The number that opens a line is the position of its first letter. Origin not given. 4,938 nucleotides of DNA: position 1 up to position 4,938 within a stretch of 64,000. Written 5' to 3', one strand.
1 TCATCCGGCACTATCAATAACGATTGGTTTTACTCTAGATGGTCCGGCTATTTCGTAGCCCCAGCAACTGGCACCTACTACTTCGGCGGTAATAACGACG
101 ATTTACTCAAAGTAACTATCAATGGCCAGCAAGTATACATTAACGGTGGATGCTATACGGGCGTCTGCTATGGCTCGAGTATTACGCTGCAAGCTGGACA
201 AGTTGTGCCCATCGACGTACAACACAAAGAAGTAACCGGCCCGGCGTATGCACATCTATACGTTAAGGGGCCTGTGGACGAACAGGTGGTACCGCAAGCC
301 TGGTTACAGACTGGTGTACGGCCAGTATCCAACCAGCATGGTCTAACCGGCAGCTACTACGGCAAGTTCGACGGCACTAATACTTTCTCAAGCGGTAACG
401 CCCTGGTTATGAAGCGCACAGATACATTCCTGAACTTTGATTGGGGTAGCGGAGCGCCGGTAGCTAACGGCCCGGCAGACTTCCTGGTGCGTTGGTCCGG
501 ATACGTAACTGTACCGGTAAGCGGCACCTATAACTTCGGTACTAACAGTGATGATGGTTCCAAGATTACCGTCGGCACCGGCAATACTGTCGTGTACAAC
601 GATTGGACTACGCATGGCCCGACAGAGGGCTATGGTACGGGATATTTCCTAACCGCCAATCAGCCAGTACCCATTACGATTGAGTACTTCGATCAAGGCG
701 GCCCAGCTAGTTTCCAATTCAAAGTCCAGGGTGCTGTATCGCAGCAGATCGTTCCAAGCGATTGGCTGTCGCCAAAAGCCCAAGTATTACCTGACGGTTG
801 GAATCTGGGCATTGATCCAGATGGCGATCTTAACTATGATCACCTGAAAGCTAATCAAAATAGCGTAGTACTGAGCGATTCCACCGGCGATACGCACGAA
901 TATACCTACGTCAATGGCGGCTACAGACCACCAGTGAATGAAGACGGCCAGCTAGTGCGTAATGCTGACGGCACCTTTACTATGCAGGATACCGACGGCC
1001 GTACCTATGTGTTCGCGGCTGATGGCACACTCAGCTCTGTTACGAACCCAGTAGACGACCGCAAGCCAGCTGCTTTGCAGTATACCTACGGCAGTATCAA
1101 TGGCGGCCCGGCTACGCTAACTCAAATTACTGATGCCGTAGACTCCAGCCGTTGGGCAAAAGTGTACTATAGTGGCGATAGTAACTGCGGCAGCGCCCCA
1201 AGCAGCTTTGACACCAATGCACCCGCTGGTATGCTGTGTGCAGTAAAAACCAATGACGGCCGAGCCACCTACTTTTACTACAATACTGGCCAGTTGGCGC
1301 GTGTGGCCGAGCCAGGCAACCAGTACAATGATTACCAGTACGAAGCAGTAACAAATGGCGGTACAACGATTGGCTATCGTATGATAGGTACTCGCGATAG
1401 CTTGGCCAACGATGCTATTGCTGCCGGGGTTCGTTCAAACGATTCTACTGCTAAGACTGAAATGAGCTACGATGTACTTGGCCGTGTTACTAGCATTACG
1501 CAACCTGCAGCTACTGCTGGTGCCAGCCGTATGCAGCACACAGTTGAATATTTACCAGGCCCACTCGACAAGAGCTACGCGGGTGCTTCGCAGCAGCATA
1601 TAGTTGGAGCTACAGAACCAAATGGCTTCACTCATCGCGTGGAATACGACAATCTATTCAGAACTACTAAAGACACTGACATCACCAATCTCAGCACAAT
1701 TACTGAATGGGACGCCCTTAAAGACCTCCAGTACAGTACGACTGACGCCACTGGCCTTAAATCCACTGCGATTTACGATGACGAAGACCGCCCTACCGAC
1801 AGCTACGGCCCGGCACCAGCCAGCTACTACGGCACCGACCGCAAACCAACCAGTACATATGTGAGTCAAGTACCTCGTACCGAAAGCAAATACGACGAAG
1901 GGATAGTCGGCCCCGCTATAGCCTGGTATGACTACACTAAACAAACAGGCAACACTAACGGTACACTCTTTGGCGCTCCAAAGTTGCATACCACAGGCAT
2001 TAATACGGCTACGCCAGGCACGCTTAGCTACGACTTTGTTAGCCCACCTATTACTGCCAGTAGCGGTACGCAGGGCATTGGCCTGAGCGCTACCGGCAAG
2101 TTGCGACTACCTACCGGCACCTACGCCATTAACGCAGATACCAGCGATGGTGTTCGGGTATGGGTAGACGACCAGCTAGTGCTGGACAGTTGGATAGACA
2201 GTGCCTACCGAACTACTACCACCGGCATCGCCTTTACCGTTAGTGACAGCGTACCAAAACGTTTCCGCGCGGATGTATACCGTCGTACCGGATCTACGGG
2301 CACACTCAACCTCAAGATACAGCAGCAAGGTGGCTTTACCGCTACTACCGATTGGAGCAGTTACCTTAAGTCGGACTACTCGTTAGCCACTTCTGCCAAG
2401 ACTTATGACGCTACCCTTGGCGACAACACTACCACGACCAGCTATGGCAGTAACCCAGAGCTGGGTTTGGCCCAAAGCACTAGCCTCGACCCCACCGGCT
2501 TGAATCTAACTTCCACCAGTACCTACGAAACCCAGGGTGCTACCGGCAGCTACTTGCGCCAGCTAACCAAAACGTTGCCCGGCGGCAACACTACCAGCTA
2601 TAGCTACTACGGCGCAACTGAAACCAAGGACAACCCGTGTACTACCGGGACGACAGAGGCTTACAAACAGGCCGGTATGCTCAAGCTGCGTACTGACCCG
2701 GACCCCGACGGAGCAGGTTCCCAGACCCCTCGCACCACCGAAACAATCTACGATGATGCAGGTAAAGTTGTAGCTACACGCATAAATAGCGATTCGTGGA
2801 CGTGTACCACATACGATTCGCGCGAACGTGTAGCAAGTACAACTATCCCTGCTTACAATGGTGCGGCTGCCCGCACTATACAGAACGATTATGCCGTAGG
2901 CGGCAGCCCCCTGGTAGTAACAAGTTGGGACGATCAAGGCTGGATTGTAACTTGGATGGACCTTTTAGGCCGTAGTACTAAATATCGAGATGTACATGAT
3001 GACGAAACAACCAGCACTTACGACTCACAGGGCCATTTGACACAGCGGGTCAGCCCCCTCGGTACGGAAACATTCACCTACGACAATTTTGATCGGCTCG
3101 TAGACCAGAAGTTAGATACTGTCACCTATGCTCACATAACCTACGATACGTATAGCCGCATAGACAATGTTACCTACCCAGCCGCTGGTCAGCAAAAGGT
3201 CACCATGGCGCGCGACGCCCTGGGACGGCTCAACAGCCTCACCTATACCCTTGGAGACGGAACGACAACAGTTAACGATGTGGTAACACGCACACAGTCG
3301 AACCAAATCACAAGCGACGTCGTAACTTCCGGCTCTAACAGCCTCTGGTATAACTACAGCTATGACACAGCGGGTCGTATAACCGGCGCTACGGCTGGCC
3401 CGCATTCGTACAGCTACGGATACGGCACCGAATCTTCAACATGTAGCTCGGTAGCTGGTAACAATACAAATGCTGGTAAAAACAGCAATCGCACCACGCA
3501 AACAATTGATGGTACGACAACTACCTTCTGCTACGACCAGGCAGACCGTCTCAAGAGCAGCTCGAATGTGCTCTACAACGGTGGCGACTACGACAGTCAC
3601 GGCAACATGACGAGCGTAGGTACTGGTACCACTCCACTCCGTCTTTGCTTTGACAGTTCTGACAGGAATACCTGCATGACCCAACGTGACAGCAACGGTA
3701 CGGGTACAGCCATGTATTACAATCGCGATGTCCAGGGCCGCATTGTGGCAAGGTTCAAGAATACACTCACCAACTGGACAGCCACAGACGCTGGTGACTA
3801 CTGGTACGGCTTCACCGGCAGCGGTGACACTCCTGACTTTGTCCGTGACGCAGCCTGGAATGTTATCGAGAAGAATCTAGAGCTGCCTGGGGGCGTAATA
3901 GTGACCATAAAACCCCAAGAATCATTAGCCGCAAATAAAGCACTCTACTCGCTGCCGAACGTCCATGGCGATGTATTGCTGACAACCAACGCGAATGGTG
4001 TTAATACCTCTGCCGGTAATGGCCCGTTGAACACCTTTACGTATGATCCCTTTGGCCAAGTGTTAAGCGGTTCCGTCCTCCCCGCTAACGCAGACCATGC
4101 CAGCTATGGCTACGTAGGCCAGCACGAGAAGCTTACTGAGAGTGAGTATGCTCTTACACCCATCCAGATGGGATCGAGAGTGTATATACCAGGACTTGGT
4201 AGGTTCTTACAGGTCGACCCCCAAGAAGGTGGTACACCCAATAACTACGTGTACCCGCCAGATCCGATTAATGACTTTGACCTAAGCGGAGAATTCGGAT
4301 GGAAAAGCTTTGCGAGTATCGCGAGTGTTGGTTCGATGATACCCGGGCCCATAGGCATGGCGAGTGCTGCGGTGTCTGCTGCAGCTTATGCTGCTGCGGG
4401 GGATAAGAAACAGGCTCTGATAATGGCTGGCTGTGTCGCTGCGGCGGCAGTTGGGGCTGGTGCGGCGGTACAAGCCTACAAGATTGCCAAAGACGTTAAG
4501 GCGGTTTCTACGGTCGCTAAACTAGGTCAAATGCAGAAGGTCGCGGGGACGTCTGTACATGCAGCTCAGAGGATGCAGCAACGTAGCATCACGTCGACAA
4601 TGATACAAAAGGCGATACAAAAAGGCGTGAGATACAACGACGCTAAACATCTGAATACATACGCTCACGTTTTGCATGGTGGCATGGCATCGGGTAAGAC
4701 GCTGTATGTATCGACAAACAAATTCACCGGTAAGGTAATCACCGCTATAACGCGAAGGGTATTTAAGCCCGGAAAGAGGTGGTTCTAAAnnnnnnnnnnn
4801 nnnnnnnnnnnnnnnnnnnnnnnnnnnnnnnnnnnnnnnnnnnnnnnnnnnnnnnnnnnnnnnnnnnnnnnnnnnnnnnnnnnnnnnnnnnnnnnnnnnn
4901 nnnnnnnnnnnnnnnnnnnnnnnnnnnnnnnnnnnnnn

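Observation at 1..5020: PA14-decorated Rhs toxin in a CPR bacterium, tipped with a DUF4258/DUF2283 toxin-antitoxin module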

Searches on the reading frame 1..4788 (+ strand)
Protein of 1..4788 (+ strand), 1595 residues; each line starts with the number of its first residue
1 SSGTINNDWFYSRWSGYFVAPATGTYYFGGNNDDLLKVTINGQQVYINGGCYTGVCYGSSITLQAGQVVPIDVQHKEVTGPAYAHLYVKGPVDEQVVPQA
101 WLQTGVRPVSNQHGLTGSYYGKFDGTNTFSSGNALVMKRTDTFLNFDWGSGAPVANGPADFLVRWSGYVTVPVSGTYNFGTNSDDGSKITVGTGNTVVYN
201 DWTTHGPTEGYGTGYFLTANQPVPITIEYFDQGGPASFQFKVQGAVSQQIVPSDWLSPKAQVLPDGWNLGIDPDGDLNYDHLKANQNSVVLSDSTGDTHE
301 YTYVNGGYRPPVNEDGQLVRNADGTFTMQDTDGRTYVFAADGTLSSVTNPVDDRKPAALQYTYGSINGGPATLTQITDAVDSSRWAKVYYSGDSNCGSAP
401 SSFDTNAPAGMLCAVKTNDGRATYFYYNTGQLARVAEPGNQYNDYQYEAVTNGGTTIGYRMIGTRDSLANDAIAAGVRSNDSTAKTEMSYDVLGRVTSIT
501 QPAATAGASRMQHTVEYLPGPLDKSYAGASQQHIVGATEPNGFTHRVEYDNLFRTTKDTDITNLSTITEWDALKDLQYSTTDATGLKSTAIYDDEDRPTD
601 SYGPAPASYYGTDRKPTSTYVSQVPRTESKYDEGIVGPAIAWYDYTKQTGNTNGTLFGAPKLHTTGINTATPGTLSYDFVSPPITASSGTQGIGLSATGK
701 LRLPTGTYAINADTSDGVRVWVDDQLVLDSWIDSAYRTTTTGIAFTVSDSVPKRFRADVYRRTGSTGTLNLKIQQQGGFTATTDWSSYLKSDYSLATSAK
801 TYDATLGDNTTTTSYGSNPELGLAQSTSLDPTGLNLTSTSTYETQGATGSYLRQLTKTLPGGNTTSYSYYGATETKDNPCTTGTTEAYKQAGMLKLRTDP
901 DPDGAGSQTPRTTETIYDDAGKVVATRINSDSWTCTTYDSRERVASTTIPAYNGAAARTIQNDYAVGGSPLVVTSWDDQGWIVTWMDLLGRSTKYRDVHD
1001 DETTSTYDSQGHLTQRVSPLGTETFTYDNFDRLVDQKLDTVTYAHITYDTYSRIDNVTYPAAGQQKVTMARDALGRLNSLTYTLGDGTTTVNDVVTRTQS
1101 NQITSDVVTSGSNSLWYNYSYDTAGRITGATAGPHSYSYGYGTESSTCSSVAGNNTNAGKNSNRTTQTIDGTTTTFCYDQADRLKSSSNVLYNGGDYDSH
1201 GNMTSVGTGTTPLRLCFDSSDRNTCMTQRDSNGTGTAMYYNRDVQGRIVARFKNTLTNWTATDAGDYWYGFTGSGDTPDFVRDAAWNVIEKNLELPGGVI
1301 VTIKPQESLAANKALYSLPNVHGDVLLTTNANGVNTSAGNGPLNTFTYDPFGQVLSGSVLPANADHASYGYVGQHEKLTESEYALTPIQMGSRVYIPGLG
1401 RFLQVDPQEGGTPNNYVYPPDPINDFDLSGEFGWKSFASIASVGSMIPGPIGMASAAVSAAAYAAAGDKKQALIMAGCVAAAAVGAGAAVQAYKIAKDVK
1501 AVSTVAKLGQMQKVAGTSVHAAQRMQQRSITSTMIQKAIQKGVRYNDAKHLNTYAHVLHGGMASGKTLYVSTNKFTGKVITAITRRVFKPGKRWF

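Call 3: search_protein_families(library=pfam, proteins=[window:1-4788:+], max_evalue=0.01)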
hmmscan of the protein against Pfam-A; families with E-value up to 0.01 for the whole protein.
window:1-4788:+ (1595 aa): 4 families
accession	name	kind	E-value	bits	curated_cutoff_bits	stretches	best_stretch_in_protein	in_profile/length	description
PF07691.17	PA14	-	1.4e-32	112.9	24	3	112-238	2-127/147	PA14 domain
PF10528.15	GLEYA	-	1.3e-11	45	26.2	1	161-243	1-90/91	GLEYA domain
PF05593.20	RHS_repeat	-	5.9e-11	42.9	22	1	1007-1034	1-29/38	RHS Repeat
PF14076.12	DUF4258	-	0.00034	21.3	25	1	1518-1555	2-39/71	Domain of unknown function (DUF4258)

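Call 6: search_protein_families(library=ncbifam, proteins=[window:1-4788:+], max_evalue=0.01)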
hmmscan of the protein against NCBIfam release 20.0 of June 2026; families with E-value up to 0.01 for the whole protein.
window:1-4788:+ (1595 aa): 2 families
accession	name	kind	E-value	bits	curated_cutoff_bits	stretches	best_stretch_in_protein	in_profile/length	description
TIGR03696.1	Rhs_assc_core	domain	5.8e-12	45.9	32.5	1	1348-1430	1-75/76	RHS repeat-associated core domain-containing protein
TIGR01643.1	YD_repeat_2x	repeat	2.8e-08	33.9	15.8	1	1007-1034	1-29/42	YD repeat-containing protein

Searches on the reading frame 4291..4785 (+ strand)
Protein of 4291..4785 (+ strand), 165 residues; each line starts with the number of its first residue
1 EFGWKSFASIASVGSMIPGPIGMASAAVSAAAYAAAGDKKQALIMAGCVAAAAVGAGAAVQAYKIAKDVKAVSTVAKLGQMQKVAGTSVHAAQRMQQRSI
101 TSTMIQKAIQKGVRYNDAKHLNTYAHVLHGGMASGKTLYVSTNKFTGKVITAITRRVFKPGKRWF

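Call 21: search_solved_structures(query=window:4291-4785:+, max_evalue=10, show_alignments=2)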
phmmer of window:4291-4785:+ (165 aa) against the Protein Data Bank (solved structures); distinct sequences matched with E-value up to 10: 2.
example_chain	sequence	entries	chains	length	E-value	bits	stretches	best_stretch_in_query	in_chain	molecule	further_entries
6d36_C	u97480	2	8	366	4.4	10.8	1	23-75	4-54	Poly(ADP-ribose) glycohydrolase ARH3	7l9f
7l9h_C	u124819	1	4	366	8.8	9.8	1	23-86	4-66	ADP-ribose glycohydrolase ARH3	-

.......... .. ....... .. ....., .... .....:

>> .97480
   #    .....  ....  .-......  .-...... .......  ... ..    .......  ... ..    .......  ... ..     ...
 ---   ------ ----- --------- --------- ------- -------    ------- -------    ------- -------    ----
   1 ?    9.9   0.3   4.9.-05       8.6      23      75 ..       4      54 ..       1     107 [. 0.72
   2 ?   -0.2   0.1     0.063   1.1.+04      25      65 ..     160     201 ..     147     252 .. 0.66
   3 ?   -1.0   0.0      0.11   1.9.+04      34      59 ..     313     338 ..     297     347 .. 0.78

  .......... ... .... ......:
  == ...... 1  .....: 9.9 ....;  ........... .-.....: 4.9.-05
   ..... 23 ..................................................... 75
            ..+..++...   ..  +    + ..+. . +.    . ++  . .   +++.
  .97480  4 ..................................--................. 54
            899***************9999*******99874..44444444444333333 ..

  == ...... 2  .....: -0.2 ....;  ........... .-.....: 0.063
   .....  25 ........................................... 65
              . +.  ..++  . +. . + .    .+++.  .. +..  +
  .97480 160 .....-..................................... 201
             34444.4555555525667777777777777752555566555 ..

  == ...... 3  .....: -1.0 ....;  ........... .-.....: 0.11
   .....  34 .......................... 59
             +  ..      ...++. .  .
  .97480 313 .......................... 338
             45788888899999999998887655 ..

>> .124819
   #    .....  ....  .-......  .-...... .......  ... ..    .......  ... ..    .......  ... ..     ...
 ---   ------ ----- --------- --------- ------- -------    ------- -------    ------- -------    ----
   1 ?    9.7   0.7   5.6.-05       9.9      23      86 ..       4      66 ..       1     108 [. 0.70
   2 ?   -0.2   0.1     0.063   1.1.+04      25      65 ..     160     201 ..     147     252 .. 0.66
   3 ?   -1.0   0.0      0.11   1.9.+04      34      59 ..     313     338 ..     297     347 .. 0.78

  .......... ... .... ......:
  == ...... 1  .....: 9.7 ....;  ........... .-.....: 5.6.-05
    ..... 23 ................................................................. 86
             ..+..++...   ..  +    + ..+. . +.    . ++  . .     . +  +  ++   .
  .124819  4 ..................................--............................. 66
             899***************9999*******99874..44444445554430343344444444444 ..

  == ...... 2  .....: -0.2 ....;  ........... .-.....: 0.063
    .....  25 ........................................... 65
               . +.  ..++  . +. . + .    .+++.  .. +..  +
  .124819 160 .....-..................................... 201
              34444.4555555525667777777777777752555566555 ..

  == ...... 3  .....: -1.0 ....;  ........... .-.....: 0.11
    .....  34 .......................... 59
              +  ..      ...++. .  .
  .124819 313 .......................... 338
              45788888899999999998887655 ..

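Call 22: search_protein_families(library=pfam, proteins=[window:4291-4785:+], max_evalue=1)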
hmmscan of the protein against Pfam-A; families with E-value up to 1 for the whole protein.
window:4291-4785:+ (165 aa): 3 families
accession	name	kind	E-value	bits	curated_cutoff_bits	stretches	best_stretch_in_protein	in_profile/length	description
PF14076.12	DUF4258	-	1.8e-05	25.4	25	1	88-128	2-42/71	Domain of unknown function (DUF4258)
PF20211.3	DUF6571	-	0.2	10.5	27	1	24-119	553-650/729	Family of unknown function (DUF6571)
PF16193.11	AAA_assoc_2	-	0.71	10.6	34.3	0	90-119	35-65/81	AAA C-terminal domain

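Call 24: search_protein_representatives(protein=window:4291-4785:+)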
Query: 165 residues. Proteins with E-value up to 0.001 (for the whole library): 250; up to 1e-10: 39; up to 1e-30: 1. The best 150 are listed.
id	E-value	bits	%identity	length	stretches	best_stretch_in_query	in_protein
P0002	7.6e-37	143.0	57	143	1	23-165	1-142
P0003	3.4e-26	108.5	68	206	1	1-88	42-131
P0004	2.1e-22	96.2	66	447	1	2-88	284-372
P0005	2.8e-22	95.8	57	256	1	1-112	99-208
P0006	2.9e-22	95.7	67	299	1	1-85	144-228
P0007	3.2e-21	92.3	57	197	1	2-105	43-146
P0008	3.3e-21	92.3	73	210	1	1-79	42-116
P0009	8.6e-21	91.0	64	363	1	2-101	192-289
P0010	3.9e-19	85.6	36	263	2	81-165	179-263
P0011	9.7e-19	84.3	66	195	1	1-82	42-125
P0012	2.0e-18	83.3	63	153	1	5-88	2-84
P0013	5.0e-18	82.0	71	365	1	2-81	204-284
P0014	2.6e-17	79.7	65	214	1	6-85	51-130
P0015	4.6e-17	78.9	61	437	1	4-88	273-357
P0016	6.3e-17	78.4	62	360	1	3-79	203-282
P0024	2.8e-14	69.8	52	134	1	77-160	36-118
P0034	2.5e-11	60.3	38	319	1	46-162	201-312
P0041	1.5e-10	57.8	45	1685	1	86-162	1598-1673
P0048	3.7e-10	56.5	48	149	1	87-163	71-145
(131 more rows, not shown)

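Call 47: find_encoding_contigs(protein=P0002, flank=3000, max_places=4)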
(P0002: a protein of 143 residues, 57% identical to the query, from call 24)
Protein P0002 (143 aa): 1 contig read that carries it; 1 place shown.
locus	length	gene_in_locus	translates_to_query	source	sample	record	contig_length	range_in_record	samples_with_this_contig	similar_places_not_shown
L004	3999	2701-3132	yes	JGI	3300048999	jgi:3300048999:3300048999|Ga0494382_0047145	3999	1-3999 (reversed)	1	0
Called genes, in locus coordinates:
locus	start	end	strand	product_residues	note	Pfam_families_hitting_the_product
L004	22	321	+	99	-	-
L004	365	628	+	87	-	-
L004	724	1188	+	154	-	-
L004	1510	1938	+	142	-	-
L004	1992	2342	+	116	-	-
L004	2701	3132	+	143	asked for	PF14076:DUF4258 (weak)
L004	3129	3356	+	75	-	PF10049:DUF2283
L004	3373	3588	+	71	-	-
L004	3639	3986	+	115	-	-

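Call 48: find_encoding_contigs(protein=P0010, flank=3000, max_places=4)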
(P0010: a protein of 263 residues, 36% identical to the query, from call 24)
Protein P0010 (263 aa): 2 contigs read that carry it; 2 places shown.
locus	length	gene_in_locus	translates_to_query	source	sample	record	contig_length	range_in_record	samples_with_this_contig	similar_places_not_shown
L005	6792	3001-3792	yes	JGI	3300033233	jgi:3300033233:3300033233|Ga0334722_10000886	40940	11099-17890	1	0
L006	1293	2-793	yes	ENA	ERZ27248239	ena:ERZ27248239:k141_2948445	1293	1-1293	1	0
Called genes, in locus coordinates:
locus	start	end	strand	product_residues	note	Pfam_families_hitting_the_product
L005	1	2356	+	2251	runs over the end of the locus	PF05593:RHS_repeat (faint), PF07691:PA14, PF10528:GLEYA, PF25023:TEN_YD-shell (faint), PF07691:PA14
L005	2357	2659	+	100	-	-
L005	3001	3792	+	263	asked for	PF14076:DUF4258 (weak)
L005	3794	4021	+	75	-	PF10049:DUF2283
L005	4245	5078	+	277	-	-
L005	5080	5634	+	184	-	-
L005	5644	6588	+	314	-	-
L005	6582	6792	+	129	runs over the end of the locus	-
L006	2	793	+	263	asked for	PF14076:DUF4258 (weak)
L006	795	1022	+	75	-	PF10049:DUF2283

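Call 49: find_encoding_contigs(protein=P0048, flank=2500, max_places=3)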
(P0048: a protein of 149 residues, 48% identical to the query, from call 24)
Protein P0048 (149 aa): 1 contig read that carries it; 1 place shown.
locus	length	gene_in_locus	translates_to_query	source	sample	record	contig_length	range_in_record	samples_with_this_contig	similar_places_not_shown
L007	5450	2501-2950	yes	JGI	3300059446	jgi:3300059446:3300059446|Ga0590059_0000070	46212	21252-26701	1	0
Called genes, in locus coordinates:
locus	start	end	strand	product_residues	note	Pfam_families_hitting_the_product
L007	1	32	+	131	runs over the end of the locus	PF14106:DUF4279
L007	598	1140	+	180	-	-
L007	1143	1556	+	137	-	-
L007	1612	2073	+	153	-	-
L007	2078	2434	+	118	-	-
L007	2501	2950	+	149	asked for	PF14076:DUF4258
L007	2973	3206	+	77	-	PF10049:DUF2283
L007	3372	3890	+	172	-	-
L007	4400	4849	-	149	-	PF00578:AhpC-TSA, PF08534:Redoxin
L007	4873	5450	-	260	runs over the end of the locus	PF04402:SIMPL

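Call 50: find_encoding_contigs(protein=P0024, flank=2500, max_places=3)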
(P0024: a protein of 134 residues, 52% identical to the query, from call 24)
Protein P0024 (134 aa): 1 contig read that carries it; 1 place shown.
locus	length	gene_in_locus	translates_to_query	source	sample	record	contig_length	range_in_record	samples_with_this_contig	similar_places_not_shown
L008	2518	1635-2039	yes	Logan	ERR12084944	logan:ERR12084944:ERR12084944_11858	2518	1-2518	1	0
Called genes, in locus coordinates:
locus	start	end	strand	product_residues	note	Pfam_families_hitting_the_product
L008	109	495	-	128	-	PF08843:AbiEii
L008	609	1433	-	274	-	PF09407:AbiEi_1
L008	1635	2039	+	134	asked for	-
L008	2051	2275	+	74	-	PF10049:DUF2283 (weak)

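Call 51: find_encoding_contigs(protein=P0034, flank=2500, max_places=3)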
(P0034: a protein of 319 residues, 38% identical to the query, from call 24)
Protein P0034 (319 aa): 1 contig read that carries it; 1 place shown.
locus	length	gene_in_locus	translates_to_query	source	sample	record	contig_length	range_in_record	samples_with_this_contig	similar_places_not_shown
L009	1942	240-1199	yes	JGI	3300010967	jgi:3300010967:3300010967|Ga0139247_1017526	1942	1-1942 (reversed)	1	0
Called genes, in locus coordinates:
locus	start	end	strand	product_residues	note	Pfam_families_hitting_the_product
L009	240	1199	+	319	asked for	PF25023:TEN_YD-shell, PF03527:RHS, PF14076:DUF4258 (weak)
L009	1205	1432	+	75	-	-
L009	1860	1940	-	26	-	?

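Call 52: find_encoding_contigs(protein=P0041, flank=2500, max_places=3)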
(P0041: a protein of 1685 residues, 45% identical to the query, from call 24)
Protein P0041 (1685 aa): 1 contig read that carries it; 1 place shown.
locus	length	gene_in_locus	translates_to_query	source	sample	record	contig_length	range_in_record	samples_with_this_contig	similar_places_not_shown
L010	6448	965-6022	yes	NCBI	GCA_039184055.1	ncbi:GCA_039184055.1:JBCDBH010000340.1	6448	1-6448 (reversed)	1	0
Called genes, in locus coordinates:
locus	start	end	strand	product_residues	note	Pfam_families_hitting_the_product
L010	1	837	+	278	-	PF00158:Sigma54_activat, PF25601:AAA_lid_14, PF02954:HTH_8 (weak), PF13556:HTH_30 (faint)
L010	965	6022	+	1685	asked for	PF05593:RHS_repeat (faint), PF25023:TEN_YD-shell (faint)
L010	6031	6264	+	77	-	-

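Call 53: search_protein_families(library=pfam, proteins=[L004:3129-3356:+, L005:3794-4021:+, L007:2973-3206:+, L008:2051-2275:+, L009:1205-1432:+, L010:6031-6264:+], max_evalue=0.1)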
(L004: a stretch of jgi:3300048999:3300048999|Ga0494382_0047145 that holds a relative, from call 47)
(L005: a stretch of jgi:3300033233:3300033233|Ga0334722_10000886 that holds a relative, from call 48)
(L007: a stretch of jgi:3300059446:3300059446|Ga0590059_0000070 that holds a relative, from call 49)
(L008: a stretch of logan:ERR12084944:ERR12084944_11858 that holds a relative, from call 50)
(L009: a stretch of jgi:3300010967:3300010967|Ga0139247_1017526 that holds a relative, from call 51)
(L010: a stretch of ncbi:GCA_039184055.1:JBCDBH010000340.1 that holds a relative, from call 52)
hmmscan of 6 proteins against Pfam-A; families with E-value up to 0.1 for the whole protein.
L004:3129-3356:+ (75 aa): 1 family
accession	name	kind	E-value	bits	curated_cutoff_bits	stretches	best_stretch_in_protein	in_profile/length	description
PF10049.14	DUF2283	-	1.9e-12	47.6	23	1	7-64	2-49/49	Protein of unknown function (DUF2283)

L005:3794-4021:+ (75 aa): 2 families
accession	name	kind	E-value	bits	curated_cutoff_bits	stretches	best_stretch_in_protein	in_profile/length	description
PF10049.14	DUF2283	-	2.4e-14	53.7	23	1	9-66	2-49/49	Protein of unknown function (DUF2283)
PF08363.15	GbpC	-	0.083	12.9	27.2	1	1-56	103-154/307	Glucan-binding protein C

L007:2973-3206:+ (77 aa): 1 family
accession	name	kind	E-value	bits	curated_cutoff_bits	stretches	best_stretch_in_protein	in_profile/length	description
PF10049.14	DUF2283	-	8.7e-16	58.3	23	1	3-57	2-49/49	Protein of unknown function (DUF2283)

L008:2051-2275:+ (74 aa): 1 family
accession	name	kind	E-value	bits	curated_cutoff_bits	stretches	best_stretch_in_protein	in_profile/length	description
PF10049.14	DUF2283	-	4.5e-07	30.4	23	1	29-73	7-45/49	Protein of unknown function (DUF2283)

L009:1205-1432:+ (75 aa): 2 families
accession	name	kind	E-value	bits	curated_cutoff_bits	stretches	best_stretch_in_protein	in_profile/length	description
PF10049.14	DUF2283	-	5.5e-05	23.7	23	1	31-74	9-45/49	Protein of unknown function (DUF2283)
PF07533.21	BRK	-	0.049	13.8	23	1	8-19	28-39/44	BRK domain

L010:6031-6264:+ (77 aa): 1 family
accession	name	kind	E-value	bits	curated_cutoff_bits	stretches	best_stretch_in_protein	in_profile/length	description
PF10049.14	DUF2283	-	0.00046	20.7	23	1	31-76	9-45/49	Protein of unknown function (DUF2283)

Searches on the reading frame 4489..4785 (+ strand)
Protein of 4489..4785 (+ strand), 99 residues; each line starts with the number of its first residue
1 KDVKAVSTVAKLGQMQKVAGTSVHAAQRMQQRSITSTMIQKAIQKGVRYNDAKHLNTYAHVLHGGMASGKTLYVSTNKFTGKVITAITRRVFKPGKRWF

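Call 15: find_homologous_proteins(query=window:4489-4785:+, max_evalue=0.001)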
Query seq(99 aa): no candidate shares three 5-residue words with the query. No homologue found.

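Call 22: search_protein_families(library=pfam, proteins=[window:4501-4785:+], max_evalue=1)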
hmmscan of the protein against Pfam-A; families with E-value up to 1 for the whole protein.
window:4501-4785:+ (95 aa): 2 families
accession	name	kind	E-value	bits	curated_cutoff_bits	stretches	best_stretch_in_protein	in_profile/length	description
PF14076.12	DUF4258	-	5e-06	27.2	25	1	18-66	2-51/71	Domain of unknown function (DUF4258)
PF13154.11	DUF3991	-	0.097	13.6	24.5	1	26-63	5-42/74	Protein of unknown function (DUF3991)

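Call 94: search_dna_similar(query=window:4513-4785:+, collection=plasmids, mode=protein, max_evalue=0.001, max_rows=15)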
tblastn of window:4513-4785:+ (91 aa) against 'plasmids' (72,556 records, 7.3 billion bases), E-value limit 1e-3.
No match.
